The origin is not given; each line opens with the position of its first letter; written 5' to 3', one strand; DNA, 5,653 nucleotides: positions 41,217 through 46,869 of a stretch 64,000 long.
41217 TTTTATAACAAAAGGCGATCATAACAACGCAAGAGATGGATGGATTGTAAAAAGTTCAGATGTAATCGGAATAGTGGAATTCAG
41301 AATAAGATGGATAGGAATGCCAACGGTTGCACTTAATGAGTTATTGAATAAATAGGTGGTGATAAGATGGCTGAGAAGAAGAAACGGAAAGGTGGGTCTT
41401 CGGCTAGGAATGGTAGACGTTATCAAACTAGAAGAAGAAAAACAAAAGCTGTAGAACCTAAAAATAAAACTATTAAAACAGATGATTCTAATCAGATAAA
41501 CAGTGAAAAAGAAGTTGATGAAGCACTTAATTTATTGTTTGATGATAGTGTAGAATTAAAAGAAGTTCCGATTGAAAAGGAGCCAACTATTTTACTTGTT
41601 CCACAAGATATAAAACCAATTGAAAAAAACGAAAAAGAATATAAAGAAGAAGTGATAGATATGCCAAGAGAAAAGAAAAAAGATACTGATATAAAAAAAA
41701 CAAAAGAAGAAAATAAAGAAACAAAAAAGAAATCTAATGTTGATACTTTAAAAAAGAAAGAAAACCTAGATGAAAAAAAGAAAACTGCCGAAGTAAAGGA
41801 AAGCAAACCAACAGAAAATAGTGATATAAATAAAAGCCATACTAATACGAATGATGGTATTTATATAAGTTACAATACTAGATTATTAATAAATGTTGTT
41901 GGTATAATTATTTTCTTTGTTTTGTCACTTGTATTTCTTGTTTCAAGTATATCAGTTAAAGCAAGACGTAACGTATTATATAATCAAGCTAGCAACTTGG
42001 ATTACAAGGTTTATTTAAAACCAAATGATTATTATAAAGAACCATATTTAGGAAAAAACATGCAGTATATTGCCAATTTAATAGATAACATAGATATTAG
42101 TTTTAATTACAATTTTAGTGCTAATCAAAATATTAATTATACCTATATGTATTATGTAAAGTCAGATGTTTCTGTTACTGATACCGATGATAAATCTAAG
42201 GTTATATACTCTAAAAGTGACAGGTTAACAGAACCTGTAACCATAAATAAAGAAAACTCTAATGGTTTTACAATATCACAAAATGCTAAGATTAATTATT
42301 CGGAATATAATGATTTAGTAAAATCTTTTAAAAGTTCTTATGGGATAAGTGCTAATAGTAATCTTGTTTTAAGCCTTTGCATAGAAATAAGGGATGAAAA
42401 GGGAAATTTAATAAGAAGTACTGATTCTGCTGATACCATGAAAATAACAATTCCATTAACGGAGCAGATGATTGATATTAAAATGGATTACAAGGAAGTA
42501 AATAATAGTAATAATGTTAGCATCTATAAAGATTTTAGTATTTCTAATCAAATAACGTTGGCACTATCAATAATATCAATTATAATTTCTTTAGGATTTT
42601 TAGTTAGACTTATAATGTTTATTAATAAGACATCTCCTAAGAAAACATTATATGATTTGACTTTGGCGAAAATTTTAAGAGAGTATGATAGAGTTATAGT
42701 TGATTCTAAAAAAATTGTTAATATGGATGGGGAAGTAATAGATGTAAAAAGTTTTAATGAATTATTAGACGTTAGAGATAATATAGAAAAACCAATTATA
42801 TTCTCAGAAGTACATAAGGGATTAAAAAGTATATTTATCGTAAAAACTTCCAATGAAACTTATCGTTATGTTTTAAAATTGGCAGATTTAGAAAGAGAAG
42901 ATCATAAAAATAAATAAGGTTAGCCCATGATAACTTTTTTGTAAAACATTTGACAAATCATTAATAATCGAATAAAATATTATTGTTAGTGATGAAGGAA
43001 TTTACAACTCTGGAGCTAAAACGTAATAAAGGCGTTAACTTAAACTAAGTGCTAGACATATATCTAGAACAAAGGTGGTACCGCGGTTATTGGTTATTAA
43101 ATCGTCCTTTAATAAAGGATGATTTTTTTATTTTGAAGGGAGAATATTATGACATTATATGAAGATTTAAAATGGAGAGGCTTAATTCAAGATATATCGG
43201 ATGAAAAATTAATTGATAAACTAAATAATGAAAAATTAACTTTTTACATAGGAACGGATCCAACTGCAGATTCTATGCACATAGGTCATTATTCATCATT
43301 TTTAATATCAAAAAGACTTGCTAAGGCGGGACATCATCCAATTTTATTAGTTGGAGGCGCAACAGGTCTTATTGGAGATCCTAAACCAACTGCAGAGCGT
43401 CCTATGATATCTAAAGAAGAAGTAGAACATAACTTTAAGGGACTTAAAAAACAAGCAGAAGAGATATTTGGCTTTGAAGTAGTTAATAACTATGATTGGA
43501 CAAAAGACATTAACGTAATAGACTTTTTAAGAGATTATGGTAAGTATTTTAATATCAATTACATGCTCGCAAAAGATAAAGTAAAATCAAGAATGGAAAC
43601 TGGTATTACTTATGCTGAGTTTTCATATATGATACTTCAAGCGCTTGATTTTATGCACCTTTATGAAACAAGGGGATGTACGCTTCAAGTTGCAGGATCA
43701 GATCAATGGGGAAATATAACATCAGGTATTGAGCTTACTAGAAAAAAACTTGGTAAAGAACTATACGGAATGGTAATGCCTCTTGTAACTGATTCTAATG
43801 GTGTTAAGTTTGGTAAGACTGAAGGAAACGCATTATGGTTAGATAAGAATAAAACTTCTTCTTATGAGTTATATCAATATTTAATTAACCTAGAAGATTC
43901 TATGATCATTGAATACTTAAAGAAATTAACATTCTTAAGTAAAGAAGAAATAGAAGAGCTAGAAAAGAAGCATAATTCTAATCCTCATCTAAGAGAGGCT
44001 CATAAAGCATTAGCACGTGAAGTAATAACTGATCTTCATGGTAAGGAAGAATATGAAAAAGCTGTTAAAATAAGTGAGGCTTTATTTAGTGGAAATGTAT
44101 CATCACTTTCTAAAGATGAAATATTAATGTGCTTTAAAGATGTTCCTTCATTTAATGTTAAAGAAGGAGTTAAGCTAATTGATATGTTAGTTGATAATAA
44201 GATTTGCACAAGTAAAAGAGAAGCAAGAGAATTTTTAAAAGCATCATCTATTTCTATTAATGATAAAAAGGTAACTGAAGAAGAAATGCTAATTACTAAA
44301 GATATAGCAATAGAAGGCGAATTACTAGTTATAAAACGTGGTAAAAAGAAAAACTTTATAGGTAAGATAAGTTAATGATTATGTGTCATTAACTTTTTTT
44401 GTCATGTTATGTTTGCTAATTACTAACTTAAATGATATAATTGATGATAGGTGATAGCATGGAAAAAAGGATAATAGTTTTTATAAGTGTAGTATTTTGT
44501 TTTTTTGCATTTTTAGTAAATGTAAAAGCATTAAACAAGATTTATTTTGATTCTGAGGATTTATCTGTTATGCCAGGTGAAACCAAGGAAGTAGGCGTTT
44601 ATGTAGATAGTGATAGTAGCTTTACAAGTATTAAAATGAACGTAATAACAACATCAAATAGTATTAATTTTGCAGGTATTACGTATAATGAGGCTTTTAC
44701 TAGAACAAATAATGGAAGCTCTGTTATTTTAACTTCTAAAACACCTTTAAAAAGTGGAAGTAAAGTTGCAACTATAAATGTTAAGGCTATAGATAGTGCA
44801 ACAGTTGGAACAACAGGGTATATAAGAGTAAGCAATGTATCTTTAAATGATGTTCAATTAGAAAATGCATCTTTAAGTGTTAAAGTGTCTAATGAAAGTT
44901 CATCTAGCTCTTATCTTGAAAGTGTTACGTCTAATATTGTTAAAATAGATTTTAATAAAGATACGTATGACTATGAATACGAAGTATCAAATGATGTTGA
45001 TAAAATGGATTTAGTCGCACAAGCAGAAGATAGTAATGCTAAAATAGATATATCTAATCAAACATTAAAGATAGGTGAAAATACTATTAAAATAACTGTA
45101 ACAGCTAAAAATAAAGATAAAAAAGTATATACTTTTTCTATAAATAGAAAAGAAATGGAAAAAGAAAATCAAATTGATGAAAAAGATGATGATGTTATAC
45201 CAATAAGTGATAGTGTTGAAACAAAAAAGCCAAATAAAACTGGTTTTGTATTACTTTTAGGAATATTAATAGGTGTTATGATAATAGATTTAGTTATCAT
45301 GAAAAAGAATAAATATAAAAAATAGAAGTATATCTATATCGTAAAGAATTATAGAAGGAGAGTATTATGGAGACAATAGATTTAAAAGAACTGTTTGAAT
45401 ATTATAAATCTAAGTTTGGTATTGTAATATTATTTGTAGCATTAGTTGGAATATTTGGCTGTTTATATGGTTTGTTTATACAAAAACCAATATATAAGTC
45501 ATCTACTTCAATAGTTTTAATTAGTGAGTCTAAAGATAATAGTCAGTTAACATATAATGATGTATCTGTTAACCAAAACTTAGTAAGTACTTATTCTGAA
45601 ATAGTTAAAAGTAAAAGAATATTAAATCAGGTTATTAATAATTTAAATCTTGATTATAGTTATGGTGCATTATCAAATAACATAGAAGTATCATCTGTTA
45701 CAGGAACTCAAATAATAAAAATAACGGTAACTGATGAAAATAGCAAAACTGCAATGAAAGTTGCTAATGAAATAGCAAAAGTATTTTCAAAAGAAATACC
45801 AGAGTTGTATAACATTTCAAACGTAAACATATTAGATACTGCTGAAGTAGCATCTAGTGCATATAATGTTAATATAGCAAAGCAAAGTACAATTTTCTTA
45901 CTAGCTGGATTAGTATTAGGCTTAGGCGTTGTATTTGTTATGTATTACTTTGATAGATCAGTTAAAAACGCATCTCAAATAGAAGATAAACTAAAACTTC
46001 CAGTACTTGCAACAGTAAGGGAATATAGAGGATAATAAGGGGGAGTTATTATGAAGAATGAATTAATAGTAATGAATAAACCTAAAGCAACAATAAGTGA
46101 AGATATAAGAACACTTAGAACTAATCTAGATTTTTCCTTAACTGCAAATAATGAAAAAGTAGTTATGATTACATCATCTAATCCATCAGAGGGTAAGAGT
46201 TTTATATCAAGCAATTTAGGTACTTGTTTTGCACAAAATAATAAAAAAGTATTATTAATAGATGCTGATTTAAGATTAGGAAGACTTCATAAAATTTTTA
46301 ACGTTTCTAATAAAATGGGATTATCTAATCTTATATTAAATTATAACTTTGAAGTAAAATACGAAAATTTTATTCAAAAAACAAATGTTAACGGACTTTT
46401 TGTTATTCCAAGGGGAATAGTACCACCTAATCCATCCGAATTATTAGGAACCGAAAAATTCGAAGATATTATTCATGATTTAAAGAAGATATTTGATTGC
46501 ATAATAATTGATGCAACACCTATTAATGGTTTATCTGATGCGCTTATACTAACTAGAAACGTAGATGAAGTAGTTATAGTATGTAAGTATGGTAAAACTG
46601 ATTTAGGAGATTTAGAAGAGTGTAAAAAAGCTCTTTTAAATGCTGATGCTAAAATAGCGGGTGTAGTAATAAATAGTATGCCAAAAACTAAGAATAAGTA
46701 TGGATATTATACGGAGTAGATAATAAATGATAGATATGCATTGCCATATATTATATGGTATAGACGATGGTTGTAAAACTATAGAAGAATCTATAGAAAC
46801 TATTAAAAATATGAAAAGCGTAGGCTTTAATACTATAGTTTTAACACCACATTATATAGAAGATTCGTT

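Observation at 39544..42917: Matrix-protein operon with an atypical SipW: signal peptidase fused to a ~270-aa polytopic membrane domain, plus a 516-aa K/R-rich membrane partner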

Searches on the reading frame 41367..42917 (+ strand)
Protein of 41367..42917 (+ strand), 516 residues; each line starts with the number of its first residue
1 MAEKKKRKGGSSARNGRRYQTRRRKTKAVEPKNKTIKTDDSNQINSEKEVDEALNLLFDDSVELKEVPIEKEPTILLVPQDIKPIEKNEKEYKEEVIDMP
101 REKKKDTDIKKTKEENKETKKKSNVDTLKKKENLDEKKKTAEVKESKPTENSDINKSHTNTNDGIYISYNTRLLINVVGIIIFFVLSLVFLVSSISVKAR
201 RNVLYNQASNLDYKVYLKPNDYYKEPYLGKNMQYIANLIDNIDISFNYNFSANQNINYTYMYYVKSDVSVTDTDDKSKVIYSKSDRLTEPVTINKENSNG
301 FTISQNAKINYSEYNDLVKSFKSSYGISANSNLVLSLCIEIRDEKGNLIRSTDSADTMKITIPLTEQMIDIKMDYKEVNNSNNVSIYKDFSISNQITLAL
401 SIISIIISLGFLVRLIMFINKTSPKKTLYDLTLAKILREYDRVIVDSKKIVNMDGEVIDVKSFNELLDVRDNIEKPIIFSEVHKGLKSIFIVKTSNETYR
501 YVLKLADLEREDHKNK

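Call 3: search_protein_families(library=pfam, proteins=[window:41367-42917:+], max_evalue=0.1)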
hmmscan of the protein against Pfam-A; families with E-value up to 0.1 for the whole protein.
window:41367-42917:+ (516 aa): 1 family
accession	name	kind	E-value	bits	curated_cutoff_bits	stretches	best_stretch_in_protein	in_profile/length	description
PF17231.7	DUF5305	-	4.6e-16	59.4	29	1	290-501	9-217/217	Family of unknown function (DUF5305)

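Call 4: search_protein_families(library=ncbifam, proteins=[window:41367-42917:+], max_evalue=0.1)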
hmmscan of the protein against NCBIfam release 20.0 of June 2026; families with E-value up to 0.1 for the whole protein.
window:41367-42917:+ (516 aa): 1 family
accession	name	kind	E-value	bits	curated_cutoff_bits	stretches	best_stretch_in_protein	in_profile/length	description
TIGR04472.1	reg_rSAM_mob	hypoth_equivalog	0.00021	21.3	240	1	297-394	25-121/141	radical SAM mobile pair system MarR family transcriptional regulator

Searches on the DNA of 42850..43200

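Call 67: search_rna_families(source=window, start=42850, end=43200, threshold=evalue, max_evalue=1)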
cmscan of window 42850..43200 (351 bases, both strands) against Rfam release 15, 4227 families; matches with E-value up to 1: 4.
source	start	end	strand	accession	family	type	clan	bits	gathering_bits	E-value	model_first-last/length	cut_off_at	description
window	42983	43112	+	RF00230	T-box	Cis-reg; leader;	-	54.8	93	1.9e-11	1-219/219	no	T-box leader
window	43034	43137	+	RF00557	L10_leader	Cis-reg; leader;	-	20.1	44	0.33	1-138/138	no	Ribosomal protein L10 leader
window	43091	43151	+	RF03084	DUF2815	Gene; sRNA;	-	19.4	41.2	0.34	1-62/62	no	DUF2815 RNA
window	43095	43138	+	RF01334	CRISPR-DR21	Gene; CRISPR;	-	19.3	48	0.78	1-37/37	no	CRISPR RNA direct repeat element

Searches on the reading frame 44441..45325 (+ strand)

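Call 3: search_protein_families(library=pfam, proteins=[window:44441-45325:+], max_evalue=0.1)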
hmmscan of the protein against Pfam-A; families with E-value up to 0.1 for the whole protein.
window:44441-45325:+ (294 aa): 3 families
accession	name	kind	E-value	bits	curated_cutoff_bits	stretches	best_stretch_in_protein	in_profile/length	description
PF12733.13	Cadherin-like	-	5.3e-08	33.6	24.2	1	167-237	9-89/89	Cadherin-like beta sandwich domain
PF16862.10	Glyco_hydro_79C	-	0.031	15.6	27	0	70-116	54-98/103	Glycosyl hydrolase family 79 C-terminal beta domain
PF18692.7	DUF5640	-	0.04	14.2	28.5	0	205-239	34-68/85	Family of unknown function (DUF5640)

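Call 4: search_protein_families(library=ncbifam, proteins=[window:44441-45325:+], max_evalue=0.1)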
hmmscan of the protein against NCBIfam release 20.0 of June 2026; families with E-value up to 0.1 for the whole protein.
window:44441-45325:+ (294 aa): 0 families

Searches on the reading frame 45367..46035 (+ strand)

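Call 68: search_protein_families(library=pfam, proteins=[window:45367-46035:+], max_evalue=0.00001)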
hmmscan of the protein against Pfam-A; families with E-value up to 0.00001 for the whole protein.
window:45367-46035:+ (222 aa): 1 family
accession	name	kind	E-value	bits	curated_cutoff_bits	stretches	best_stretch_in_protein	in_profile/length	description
PF02706.20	Wzz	-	1.7e-18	67.2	25.5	1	2-93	1-91/91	Chain length determinant protein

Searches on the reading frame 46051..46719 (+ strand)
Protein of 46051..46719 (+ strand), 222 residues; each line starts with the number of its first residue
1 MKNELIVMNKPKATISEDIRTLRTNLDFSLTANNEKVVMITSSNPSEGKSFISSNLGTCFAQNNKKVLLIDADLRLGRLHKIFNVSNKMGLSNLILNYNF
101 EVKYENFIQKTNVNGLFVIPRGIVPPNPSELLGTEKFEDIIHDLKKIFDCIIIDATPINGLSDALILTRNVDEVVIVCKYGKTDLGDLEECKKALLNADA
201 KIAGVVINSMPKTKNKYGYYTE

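Call 68: search_protein_families(library=pfam, proteins=[window:46051-46719:+], max_evalue=0.00001)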
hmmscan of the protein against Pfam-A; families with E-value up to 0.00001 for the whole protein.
window:46051-46719:+ (222 aa): 2 families
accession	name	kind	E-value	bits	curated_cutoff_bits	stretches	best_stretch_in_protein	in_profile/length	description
PF13614.12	AAA_31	-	1.6e-11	44.9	27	1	36-180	2-149/177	AAA domain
PF01656.29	CbiA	-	3.2e-08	34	25.4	1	39-210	2-83/125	CobQ/CobB/MinD/ParA nucleotide binding domain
